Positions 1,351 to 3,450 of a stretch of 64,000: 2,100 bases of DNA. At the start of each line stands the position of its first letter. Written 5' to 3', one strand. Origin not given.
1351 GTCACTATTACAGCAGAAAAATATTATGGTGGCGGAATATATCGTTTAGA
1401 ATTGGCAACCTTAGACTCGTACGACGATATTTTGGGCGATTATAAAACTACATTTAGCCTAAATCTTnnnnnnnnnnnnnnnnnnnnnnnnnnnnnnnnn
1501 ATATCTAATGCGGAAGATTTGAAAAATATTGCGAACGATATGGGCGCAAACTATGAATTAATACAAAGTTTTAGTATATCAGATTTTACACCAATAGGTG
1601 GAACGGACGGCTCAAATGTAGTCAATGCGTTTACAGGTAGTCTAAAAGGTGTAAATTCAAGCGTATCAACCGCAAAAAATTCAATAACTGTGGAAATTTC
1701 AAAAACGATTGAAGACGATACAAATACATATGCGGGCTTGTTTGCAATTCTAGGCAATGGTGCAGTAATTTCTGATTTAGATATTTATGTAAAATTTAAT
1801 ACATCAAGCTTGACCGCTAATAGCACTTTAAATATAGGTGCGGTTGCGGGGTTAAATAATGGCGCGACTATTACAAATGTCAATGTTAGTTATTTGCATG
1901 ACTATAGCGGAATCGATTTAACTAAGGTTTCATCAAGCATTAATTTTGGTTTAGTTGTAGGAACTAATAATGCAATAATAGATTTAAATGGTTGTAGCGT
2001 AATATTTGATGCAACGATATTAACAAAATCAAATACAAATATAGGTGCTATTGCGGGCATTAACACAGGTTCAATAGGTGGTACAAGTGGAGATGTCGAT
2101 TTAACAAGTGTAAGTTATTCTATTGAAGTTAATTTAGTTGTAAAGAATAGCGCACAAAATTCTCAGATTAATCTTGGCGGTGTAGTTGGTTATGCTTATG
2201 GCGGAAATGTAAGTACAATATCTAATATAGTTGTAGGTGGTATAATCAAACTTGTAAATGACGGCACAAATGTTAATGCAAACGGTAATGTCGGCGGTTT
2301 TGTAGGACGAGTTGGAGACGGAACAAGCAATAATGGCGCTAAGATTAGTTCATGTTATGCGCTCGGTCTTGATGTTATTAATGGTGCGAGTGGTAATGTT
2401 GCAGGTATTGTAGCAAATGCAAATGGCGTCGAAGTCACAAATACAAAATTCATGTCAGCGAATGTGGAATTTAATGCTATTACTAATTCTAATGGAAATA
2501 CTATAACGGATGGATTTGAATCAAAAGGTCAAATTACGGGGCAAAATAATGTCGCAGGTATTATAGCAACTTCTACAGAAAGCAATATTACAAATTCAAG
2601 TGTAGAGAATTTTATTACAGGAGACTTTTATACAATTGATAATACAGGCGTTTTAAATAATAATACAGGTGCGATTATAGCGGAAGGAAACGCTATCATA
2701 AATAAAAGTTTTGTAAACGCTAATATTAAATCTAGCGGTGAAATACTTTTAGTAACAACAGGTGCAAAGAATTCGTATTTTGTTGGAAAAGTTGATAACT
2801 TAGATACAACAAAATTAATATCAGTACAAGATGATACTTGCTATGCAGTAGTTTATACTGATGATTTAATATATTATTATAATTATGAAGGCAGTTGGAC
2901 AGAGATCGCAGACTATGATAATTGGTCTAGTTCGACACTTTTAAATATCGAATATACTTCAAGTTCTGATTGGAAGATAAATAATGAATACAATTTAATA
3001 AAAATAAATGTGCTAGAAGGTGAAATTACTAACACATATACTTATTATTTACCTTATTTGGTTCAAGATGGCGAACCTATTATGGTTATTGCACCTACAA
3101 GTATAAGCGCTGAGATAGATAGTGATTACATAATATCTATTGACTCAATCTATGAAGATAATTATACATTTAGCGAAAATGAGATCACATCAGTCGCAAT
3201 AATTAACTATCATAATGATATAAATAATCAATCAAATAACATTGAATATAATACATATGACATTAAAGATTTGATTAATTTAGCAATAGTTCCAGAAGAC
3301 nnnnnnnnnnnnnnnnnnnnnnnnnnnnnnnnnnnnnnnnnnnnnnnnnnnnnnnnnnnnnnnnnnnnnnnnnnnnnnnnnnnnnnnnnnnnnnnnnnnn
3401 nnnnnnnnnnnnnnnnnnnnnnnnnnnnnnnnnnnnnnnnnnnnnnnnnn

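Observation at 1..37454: Locus-level: three architecture-related GLUG proteins plus an orphan lipoprotein occupy about half the window, with no classical Gram-positive anchors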

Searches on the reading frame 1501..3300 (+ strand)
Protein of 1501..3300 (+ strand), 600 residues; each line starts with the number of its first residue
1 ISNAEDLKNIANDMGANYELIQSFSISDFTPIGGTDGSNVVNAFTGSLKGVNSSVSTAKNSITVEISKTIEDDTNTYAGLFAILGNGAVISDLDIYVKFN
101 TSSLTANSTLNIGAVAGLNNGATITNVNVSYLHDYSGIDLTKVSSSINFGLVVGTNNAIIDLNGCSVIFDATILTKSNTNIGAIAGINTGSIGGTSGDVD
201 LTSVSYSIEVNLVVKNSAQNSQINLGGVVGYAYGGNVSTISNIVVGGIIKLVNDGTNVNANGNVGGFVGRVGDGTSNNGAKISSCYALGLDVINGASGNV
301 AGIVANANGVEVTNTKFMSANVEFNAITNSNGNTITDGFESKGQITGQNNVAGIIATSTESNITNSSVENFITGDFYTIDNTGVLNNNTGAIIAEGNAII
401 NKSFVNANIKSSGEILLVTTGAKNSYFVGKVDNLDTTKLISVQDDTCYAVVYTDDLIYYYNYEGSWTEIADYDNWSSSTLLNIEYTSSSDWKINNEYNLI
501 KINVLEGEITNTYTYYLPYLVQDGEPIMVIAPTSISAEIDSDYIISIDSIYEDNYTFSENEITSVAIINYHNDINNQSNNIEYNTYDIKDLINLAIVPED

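Call 7: search_protein_families(library=pfam, proteins=[window:1501-3300:+], max_evalue=1)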
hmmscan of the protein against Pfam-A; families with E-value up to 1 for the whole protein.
window:1501-3300:+ (600 aa): 1 family
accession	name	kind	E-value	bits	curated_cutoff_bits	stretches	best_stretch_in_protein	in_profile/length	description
PF07581.17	Glug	-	0.036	14.9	20.5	1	261-292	2-27/28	The GLUG motif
